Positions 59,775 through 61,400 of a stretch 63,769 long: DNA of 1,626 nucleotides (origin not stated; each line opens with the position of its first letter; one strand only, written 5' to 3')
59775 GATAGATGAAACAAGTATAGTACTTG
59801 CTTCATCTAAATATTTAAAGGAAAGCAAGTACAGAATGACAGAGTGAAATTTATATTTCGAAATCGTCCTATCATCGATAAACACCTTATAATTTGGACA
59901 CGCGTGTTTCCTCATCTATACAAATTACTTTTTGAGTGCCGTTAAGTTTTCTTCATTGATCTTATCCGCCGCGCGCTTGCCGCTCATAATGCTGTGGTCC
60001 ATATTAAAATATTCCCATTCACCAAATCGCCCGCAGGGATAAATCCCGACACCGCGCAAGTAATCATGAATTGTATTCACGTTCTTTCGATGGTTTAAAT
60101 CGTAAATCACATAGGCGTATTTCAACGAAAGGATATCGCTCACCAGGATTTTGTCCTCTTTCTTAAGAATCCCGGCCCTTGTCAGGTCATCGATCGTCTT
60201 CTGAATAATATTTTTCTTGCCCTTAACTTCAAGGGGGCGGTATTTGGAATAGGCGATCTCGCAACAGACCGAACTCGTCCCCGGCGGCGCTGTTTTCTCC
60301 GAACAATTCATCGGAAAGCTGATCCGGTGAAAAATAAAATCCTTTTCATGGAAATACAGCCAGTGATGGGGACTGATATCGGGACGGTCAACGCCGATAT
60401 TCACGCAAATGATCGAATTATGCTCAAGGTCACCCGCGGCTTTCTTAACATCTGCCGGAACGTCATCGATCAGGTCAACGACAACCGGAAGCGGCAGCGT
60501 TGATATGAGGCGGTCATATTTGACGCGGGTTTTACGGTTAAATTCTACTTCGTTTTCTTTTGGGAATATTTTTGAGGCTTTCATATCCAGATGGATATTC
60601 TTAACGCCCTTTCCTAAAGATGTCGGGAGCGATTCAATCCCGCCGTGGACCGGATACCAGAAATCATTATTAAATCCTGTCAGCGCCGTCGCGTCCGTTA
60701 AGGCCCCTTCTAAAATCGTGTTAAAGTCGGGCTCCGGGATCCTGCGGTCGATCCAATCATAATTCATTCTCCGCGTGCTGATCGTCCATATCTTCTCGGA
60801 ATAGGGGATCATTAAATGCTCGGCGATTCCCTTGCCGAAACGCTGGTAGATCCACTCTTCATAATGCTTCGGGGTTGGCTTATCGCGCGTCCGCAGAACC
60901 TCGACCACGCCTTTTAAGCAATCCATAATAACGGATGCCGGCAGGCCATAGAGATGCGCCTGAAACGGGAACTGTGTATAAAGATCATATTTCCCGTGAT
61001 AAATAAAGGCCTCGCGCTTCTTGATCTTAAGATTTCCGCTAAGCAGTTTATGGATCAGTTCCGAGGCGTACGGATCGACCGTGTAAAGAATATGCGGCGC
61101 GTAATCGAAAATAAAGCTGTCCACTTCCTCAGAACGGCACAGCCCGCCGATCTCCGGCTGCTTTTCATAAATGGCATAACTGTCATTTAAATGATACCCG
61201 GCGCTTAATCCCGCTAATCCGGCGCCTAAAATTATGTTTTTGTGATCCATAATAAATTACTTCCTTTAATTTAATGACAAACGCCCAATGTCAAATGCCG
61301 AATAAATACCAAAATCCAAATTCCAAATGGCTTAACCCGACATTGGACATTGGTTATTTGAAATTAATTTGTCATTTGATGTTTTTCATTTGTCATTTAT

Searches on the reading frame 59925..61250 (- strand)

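Call 110: search_protein_families(library=pfam, proteins=[window:59925-61250:-], max_evalue=0.00001)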
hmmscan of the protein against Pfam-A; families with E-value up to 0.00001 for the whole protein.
window:59925-61250:- (441 aa): 2 families
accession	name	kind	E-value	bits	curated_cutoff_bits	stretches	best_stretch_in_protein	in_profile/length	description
PF01593.30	Amino_oxidase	-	1.1e-18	68.2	19.8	1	12-431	1-442/443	Flavin containing amine oxidoreductase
PF13450.12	NAD_binding_8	-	1.1e-12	48.5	21.9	1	7-67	1-66/68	NAD(P)-binding Rossmann-like domain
